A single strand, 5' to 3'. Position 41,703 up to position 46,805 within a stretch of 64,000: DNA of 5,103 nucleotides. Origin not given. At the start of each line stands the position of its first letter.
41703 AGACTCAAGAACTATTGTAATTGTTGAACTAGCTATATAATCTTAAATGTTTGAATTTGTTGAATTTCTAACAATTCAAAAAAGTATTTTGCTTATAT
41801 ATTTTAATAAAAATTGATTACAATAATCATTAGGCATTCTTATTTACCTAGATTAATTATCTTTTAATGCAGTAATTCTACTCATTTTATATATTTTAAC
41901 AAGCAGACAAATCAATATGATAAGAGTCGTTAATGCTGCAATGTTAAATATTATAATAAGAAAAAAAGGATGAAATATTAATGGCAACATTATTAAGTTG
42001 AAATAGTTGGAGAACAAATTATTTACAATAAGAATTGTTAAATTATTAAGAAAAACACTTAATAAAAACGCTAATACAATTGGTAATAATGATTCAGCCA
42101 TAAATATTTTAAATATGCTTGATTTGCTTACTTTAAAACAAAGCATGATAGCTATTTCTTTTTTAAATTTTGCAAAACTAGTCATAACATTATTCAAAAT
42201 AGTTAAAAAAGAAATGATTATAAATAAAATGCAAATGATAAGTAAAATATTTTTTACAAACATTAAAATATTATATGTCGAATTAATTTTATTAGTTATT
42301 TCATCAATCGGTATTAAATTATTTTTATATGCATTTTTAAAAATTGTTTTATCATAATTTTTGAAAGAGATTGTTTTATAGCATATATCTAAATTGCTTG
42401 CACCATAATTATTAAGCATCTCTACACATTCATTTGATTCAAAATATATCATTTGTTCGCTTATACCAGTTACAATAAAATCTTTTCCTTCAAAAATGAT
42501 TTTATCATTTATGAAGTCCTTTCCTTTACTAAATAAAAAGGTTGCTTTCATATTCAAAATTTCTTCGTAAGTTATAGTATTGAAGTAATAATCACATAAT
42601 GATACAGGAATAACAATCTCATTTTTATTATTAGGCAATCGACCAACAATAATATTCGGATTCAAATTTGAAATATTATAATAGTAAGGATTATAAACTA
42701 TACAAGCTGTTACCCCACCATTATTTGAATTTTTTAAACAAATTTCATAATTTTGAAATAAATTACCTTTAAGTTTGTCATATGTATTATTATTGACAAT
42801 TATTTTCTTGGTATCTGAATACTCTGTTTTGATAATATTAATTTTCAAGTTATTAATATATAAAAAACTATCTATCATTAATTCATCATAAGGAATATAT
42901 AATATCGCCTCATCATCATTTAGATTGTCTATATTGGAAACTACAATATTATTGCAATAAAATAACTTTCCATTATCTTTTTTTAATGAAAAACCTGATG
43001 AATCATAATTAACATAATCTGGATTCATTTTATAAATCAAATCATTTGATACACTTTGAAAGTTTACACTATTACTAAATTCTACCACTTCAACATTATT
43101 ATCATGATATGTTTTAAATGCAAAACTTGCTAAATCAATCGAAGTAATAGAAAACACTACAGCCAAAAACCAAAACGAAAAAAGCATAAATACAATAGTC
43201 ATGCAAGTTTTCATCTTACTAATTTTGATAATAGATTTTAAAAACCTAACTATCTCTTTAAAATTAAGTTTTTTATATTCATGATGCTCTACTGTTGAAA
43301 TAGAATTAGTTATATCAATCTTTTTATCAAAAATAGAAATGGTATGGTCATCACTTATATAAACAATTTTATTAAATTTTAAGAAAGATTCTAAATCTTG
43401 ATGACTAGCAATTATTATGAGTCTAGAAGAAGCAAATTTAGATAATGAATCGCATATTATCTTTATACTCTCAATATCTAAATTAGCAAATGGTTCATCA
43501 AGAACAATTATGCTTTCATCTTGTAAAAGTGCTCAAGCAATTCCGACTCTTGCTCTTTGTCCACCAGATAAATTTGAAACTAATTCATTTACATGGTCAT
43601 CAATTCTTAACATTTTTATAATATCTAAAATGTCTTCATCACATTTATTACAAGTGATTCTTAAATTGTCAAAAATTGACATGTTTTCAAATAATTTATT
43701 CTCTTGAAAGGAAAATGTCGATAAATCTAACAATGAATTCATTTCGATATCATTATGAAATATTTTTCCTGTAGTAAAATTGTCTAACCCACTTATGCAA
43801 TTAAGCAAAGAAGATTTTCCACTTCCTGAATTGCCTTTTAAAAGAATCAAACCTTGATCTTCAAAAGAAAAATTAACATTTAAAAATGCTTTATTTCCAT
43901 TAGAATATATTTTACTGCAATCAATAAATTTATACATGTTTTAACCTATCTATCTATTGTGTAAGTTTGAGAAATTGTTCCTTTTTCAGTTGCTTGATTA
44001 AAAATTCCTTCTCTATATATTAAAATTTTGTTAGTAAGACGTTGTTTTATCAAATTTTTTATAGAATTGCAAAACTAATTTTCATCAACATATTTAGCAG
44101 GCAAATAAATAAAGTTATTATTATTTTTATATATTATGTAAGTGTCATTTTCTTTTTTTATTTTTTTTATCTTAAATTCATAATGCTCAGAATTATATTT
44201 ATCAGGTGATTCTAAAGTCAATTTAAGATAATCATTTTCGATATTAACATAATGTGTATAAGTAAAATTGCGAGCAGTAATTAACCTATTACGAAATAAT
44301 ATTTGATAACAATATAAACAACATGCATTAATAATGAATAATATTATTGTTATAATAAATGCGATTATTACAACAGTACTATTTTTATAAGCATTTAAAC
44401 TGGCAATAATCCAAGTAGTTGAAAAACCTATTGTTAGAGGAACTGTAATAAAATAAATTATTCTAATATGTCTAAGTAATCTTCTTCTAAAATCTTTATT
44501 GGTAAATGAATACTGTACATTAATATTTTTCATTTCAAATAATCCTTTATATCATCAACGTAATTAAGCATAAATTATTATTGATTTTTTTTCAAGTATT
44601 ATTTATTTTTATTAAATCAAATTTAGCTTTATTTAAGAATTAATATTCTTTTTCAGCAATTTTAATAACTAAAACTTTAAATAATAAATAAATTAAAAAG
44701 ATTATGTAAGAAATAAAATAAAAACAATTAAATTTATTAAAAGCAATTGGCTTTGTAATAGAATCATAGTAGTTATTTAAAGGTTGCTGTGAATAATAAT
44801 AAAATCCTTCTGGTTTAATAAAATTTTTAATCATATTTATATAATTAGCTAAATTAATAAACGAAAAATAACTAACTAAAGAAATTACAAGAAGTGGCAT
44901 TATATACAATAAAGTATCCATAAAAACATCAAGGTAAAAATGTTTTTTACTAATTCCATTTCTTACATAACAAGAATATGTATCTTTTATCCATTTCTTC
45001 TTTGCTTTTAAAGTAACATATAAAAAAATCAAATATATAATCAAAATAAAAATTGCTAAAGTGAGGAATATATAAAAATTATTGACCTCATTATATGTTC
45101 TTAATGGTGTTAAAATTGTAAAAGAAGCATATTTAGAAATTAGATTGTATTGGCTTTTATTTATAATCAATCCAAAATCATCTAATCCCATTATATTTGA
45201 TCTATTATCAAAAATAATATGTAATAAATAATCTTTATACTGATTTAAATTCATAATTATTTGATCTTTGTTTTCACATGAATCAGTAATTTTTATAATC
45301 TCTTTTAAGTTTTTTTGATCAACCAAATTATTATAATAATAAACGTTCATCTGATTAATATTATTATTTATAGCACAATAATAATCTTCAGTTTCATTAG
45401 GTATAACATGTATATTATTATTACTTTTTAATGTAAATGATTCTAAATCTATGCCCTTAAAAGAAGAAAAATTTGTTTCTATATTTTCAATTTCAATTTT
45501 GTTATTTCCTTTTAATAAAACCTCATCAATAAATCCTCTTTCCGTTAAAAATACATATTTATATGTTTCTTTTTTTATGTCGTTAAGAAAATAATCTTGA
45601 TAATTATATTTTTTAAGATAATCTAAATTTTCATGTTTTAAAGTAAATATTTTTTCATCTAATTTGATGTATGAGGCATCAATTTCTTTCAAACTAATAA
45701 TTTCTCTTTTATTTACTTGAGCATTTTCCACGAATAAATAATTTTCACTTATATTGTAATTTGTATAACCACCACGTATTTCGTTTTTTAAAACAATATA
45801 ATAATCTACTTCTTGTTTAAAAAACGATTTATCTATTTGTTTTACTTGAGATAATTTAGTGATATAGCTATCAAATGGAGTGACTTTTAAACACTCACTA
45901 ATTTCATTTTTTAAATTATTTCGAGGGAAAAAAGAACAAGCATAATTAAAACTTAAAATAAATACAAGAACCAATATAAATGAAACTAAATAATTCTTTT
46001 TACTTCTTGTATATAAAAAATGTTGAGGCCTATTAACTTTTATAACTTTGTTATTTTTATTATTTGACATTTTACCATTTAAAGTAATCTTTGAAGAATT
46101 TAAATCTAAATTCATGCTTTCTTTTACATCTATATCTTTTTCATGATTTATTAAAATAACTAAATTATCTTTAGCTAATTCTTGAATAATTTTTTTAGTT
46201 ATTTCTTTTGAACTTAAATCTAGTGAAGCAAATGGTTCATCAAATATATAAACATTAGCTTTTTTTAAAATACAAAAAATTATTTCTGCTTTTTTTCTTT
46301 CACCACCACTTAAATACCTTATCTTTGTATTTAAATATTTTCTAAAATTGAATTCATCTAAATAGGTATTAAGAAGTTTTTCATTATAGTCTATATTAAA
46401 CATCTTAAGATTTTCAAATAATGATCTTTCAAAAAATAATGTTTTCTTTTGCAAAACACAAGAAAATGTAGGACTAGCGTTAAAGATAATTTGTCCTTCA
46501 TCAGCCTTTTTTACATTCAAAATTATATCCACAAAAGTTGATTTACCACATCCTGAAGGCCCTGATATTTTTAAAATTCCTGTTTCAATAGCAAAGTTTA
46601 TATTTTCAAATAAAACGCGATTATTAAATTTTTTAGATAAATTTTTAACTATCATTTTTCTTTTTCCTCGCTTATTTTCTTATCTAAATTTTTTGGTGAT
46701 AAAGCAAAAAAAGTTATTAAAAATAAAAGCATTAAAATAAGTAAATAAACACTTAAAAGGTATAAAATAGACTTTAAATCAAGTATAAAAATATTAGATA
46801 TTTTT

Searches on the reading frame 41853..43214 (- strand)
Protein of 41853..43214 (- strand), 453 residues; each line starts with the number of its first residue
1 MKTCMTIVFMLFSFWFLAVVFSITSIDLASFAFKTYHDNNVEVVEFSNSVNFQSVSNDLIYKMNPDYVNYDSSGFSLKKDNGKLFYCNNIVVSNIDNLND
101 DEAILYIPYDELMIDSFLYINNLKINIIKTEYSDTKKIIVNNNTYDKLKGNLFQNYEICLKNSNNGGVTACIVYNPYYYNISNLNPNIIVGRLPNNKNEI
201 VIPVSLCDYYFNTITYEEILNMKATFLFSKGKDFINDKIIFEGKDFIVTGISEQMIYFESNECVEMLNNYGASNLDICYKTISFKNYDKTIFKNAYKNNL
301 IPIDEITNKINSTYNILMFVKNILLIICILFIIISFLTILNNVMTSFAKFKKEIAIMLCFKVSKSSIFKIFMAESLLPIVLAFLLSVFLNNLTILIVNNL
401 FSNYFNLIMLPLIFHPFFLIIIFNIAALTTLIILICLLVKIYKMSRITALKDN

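Call 16: search_protein_families(library=pfam, proteins=[window:41853-43214:-], max_evalue=0.001)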
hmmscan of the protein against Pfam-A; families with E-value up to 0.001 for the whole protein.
window:41853-43214:- (453 aa): 1 family
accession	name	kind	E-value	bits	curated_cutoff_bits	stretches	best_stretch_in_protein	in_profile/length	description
PF02687.27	FtsX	-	3e-08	34.2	25.5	1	326-445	2-119/120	FtsX-like permease C-terminal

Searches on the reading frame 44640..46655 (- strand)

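Call 16: search_protein_families(library=pfam, proteins=[window:44640-46655:-], max_evalue=0.001)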
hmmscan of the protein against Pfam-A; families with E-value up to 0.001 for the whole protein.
window:44640-46655:- (671 aa): 3 families
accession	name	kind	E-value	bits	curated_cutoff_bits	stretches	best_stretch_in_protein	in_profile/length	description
PF00005.33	ABC_tran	-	1.7e-18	68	25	1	17-143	2-137/137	ABC transporter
PF02463.25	SMC_N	-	1.1e-05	25.4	40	0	107-175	135-201/220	RecF/RecN/SMC N terminal domain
PF13555.12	AAA_29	-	0.00015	21.8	27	1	18-61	14-57/61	P-loop containing region of AAA domain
